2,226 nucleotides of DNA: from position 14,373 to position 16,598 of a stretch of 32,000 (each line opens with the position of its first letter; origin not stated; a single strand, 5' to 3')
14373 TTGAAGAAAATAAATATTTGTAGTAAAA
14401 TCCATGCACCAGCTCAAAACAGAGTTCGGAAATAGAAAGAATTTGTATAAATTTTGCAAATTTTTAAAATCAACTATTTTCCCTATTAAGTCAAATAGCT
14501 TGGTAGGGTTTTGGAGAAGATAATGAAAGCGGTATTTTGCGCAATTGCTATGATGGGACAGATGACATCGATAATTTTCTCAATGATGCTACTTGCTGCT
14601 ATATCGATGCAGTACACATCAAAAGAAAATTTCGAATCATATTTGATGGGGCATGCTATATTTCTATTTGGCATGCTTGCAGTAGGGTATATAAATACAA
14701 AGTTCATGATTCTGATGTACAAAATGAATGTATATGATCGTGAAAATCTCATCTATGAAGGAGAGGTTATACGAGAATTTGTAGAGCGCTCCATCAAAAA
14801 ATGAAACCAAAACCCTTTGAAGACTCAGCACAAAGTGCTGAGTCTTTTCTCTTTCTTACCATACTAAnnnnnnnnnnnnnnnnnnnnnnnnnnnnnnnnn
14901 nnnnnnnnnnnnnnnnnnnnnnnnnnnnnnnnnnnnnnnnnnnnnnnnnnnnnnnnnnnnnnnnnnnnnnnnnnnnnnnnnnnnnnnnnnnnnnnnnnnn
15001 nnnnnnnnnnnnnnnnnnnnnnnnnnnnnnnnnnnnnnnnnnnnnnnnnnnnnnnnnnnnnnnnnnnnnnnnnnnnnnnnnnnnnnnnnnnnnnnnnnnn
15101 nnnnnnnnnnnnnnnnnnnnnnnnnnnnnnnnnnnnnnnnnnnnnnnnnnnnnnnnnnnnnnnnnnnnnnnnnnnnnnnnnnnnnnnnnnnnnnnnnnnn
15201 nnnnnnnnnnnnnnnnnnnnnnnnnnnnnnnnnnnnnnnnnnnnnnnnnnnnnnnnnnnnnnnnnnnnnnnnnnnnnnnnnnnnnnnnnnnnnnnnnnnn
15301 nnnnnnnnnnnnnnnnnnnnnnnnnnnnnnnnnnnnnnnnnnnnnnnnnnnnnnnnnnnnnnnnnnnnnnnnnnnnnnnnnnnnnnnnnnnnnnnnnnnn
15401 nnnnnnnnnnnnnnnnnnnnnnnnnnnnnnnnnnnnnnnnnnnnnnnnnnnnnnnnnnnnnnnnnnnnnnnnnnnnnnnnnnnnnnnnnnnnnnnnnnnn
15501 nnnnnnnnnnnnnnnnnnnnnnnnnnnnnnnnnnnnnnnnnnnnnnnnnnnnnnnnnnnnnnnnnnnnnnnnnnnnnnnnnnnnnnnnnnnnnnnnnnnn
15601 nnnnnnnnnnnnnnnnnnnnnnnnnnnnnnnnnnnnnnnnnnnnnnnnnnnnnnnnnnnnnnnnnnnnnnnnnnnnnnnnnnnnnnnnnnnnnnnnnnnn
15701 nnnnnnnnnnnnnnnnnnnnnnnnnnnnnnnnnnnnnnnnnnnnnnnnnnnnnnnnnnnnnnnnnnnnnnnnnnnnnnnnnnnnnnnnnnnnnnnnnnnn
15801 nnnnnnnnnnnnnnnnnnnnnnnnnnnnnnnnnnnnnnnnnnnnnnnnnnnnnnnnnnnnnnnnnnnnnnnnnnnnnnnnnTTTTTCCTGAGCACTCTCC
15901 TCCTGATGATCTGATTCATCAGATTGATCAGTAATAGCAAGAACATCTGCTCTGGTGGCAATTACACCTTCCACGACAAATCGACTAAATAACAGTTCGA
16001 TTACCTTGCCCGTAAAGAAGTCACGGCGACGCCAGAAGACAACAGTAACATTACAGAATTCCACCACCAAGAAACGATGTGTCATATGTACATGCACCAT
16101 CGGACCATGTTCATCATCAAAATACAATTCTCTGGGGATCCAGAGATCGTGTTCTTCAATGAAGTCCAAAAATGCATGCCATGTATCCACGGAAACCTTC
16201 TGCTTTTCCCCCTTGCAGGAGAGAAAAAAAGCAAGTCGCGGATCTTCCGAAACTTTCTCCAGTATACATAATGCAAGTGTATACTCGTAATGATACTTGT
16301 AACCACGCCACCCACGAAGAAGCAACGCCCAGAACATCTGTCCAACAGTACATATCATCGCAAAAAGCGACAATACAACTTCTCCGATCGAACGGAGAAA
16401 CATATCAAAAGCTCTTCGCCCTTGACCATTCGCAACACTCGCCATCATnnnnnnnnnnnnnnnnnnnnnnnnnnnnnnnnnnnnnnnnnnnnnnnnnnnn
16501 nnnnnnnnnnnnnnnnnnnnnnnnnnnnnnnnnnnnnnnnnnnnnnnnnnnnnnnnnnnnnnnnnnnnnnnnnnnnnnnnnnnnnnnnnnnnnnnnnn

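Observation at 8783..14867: Small TGA-free genes whose first TGA sits just upstream of an intrinsic terminator: possible legacy UGA stops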

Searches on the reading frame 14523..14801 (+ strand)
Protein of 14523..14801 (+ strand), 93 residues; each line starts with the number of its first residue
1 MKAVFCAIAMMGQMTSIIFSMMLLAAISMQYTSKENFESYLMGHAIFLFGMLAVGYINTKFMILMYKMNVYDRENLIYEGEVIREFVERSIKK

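Call 40: search_protein_families(library=phrogs, max_evalue=0.1, proteins=[window:14523-14801:+])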
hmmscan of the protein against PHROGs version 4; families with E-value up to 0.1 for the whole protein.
window:14523-14801:+ (93 aa): 0 families

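Call 41: search_protein_families(library=ncbifam, max_evalue=0.1, proteins=[window:14523-14801:+])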
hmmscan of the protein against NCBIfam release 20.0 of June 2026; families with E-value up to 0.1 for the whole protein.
window:14523-14801:+ (93 aa): 0 families

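Call 75: find_related_loci(query=window:14523-14801:+, collection=viral_contigs, flank=5000)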
Query seq(93 aa) (93 aa) in viral_contigs; peptide patterns used: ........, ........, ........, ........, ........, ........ (x = any residue, [..] = any of these).
22 stretches matched a pattern, but none encodes a relative of the query by tblastn (E <= 1e-3).

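Call 76: find_homologous_proteins(query=window:14523-14801:+, max_evalue=0.01)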
Query seq(93 aa) (93 aa): 2 proteins with E <= 0.01 among 2 candidates.
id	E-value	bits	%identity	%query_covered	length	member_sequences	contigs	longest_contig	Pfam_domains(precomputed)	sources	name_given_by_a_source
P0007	1.3e-51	189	100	100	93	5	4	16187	-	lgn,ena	-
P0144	5.2e-41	156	82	100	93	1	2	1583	-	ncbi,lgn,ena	-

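Call 77: find_encoding_contigs(protein=P0144, flank=3000, max_places=4)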
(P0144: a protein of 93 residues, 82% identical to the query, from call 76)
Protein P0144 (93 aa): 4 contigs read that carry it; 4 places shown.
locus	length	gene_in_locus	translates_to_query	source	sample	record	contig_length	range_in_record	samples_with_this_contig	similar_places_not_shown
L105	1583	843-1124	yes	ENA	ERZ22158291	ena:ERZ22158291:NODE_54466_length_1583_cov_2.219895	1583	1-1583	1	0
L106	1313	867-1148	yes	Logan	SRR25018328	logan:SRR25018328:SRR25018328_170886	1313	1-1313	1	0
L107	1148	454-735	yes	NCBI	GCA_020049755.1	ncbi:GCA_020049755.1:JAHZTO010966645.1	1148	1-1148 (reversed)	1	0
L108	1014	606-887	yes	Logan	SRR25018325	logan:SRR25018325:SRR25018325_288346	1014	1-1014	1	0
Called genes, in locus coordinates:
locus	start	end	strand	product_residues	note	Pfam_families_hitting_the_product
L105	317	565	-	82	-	-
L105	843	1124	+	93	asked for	-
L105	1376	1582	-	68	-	?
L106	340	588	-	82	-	-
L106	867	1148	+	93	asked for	-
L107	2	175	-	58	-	?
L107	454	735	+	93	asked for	-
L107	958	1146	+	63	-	?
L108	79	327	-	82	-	-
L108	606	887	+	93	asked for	-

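Call 97: search_protein_families(library=padloc, max_evalue=0.1, proteins=[window:14523-14801:+])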
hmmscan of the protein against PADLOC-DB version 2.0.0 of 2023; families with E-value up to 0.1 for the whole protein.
window:14523-14801:+ (93 aa): 0 families

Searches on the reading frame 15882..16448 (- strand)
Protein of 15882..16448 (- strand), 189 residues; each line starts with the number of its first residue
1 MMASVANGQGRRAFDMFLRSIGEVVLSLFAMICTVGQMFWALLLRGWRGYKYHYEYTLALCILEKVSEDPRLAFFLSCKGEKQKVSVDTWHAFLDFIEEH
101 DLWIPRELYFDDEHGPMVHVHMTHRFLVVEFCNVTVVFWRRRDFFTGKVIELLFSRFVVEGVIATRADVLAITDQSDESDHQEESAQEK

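Call 86: search_protein_families(library=pfam, max_evalue=0.1, proteins=[window:15882-16448:-])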
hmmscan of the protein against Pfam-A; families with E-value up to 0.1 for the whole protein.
window:15882-16448:- (189 aa): 1 family
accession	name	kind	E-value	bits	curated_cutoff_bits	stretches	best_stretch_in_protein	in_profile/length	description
PF03556.21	Cullin_binding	-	0.073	13.9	27.9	0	73-100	65-93/118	Cullin binding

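Call 87: list_cluster_members(proteins=[window:15882-16448:-, window:16522-16767:-])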
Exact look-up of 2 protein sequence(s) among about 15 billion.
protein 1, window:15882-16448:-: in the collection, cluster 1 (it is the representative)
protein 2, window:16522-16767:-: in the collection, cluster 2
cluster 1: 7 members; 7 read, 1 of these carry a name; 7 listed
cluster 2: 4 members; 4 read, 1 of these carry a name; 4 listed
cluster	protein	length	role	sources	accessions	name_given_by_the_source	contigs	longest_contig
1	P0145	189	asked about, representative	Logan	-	-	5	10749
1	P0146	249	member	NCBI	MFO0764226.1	MAG: hypothetical protein U0518_05245 [Candidatus Gracilibacteria bacterium]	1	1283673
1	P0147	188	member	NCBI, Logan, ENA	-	-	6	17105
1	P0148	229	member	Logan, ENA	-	-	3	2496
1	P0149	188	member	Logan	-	-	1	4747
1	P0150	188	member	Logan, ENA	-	-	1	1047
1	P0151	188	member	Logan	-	-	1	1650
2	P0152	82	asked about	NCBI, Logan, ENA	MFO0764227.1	MAG: hypothetical protein U0518_05250 [Candidatus Gracilibacteria bacterium]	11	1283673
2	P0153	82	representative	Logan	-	-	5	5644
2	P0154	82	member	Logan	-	-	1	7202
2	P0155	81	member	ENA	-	-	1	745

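Call 97: search_protein_families(library=padloc, max_evalue=0.1, proteins=[window:15882-16448:-])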
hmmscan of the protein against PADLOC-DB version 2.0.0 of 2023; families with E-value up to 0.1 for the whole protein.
window:15882-16448:- (189 aa): 0 families

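Call 98: search_protein_families(library=phrogs, max_evalue=0.1, proteins=[window:15882-16448:-])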
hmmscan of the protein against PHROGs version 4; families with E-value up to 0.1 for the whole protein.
window:15882-16448:- (189 aa): 0 families
